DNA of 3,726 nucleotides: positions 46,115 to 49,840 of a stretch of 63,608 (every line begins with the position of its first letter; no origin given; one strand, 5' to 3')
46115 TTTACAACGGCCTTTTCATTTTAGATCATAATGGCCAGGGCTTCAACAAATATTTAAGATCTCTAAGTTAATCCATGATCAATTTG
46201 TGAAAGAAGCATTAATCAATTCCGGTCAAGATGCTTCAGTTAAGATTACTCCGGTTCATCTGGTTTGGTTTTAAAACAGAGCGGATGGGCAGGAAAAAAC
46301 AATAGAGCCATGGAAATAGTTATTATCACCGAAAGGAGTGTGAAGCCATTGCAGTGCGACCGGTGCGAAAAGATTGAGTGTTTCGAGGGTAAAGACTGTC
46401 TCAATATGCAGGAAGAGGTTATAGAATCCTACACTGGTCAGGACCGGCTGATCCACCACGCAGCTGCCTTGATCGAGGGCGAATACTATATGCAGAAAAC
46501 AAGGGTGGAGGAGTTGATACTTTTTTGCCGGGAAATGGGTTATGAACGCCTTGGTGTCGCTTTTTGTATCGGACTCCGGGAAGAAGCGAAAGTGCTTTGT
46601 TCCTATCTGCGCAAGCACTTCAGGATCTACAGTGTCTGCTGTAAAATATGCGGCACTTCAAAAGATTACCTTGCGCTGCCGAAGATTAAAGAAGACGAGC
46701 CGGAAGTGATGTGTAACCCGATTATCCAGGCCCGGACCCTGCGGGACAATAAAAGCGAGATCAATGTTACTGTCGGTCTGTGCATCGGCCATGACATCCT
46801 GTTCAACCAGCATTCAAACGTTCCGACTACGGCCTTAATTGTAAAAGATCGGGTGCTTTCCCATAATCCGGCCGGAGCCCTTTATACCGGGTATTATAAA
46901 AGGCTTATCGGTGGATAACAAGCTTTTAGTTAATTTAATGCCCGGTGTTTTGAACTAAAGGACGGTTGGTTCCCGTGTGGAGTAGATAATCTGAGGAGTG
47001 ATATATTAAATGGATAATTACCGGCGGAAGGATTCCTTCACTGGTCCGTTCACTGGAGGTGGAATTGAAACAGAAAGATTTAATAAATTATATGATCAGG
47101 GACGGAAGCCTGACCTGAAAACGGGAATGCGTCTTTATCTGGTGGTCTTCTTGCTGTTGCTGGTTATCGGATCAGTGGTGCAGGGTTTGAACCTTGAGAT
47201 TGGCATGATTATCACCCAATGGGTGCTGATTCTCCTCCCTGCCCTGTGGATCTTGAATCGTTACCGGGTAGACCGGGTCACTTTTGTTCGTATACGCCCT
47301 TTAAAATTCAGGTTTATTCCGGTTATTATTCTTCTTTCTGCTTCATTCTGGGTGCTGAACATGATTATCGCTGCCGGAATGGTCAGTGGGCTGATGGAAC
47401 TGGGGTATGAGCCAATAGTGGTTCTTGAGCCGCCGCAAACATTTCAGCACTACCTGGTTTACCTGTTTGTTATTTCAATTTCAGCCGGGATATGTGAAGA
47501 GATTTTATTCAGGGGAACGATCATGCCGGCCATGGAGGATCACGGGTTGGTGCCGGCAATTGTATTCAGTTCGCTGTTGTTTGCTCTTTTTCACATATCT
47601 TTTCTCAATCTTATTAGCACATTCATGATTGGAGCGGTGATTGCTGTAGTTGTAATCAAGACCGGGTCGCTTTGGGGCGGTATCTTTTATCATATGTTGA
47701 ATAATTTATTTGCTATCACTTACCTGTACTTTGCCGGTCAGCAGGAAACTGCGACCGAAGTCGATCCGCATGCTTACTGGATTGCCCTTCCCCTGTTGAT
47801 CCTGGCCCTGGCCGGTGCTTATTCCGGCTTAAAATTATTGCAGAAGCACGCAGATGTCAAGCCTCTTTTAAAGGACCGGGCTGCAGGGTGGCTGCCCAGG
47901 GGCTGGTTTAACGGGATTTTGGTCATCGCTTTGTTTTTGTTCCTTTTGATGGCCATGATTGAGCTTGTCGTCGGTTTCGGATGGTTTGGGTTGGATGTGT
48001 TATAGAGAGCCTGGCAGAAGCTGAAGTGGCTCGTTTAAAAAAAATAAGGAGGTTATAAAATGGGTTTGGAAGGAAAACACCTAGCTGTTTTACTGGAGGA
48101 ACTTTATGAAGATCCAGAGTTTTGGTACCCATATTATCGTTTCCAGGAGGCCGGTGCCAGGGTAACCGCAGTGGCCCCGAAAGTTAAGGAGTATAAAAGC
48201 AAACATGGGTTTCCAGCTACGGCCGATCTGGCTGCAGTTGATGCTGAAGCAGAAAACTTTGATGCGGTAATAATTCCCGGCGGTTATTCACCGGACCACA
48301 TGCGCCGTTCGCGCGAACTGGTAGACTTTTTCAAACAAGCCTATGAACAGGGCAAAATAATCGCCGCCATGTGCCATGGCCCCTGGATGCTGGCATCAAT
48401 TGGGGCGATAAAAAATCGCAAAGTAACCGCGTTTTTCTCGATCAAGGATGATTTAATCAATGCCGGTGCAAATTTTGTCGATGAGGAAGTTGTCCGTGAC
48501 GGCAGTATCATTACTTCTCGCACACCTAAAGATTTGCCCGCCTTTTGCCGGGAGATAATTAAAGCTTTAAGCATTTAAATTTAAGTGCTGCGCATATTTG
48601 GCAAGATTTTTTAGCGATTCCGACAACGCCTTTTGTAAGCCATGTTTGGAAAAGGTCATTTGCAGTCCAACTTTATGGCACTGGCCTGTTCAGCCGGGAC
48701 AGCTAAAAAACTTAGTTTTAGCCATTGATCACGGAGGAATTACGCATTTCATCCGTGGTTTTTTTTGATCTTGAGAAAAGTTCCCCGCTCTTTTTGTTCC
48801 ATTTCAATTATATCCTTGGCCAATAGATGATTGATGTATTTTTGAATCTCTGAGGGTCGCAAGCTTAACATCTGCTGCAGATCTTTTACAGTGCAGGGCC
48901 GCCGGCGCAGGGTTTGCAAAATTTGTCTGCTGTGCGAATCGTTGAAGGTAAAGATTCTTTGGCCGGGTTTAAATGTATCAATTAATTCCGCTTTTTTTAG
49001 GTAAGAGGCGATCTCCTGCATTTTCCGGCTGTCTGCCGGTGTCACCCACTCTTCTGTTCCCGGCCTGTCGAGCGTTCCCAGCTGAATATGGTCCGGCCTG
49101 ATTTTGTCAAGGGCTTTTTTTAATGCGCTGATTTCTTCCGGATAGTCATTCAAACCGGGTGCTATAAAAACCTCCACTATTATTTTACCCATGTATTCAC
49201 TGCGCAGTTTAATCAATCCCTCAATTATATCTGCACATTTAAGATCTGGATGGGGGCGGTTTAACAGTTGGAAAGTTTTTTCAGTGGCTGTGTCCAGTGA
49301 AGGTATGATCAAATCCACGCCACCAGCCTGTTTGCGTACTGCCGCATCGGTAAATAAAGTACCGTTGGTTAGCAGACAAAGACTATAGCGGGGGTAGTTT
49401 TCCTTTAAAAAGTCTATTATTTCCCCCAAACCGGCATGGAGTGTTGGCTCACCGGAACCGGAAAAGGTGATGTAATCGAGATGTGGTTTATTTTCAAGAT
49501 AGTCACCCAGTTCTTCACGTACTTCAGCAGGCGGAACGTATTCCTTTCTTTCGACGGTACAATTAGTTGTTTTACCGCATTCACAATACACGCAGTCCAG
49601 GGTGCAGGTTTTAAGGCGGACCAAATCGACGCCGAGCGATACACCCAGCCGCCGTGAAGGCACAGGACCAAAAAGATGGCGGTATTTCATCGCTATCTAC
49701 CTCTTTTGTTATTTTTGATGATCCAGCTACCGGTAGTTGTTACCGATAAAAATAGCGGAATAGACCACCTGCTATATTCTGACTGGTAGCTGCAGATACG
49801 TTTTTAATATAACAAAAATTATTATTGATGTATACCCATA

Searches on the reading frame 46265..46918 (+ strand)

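Call 74: search_protein_families(library=pfam, proteins=[window:46265-46918:+], max_evalue=0.00001)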
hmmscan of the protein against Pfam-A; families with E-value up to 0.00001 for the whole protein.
window:46265-46918:+ (217 aa): 1 family
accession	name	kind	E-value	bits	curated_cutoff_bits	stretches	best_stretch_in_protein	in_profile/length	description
PF08901.16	DUF1847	-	1e-50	171.8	25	1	48-191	9-157/157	Protein of unknown function (DUF1847)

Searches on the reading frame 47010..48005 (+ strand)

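Call 75: search_protein_families(library=pfam, proteins=[window:47010-48005:+], max_evalue=0.00001)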
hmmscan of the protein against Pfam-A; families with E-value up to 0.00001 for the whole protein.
window:47010-48005:+ (331 aa): 1 family
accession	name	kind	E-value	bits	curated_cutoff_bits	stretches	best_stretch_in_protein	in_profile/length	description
PF02517.21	Rce1-like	-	2.1e-20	73.2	22.4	1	147-234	3-93/93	Type II CAAX prenyl endopeptidase Rce1-like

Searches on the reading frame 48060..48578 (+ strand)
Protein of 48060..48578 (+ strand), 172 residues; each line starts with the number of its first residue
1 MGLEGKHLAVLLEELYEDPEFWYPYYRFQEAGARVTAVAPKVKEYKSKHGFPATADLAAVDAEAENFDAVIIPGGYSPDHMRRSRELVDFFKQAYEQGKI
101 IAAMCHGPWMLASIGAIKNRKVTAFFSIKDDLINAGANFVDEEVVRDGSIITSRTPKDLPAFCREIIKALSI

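Call 28: find_encoding_contigs(protein=window:48060-48578:+, flank=10000, max_places=10)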
Protein window:48060-48578:+ (172 aa): no gene with exactly this product is on record in the collection.

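Call 75: search_protein_families(library=pfam, proteins=[window:48060-48578:+], max_evalue=0.00001)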
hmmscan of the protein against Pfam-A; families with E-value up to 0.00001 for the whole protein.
window:48060-48578:+ (172 aa): 1 family
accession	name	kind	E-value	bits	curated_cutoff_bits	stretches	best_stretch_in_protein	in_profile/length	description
PF01965.30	DJ-1_PfpI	-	4.2e-53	180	26.6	1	8-168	3-164/165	DJ-1/PfpI family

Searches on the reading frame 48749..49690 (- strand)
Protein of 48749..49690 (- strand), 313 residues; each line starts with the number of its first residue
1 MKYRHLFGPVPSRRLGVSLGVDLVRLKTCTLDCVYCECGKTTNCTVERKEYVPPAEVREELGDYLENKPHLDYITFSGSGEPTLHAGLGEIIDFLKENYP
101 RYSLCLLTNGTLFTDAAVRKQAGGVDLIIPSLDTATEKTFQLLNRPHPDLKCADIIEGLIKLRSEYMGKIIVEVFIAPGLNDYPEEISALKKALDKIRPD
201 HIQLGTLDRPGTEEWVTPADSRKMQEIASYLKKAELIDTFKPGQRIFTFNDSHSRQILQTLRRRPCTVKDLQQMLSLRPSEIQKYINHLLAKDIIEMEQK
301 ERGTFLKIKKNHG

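Call 75: search_protein_families(library=pfam, proteins=[window:48749-49690:-], max_evalue=0.00001)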
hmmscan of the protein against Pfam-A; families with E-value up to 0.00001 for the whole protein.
window:48749-49690:- (313 aa): 1 family
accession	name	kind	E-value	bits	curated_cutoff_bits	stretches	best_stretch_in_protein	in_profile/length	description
PF04055.27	Radical_SAM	-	1.8e-16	61.2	29.5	1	27-182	5-156/166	Radical SAM superfamily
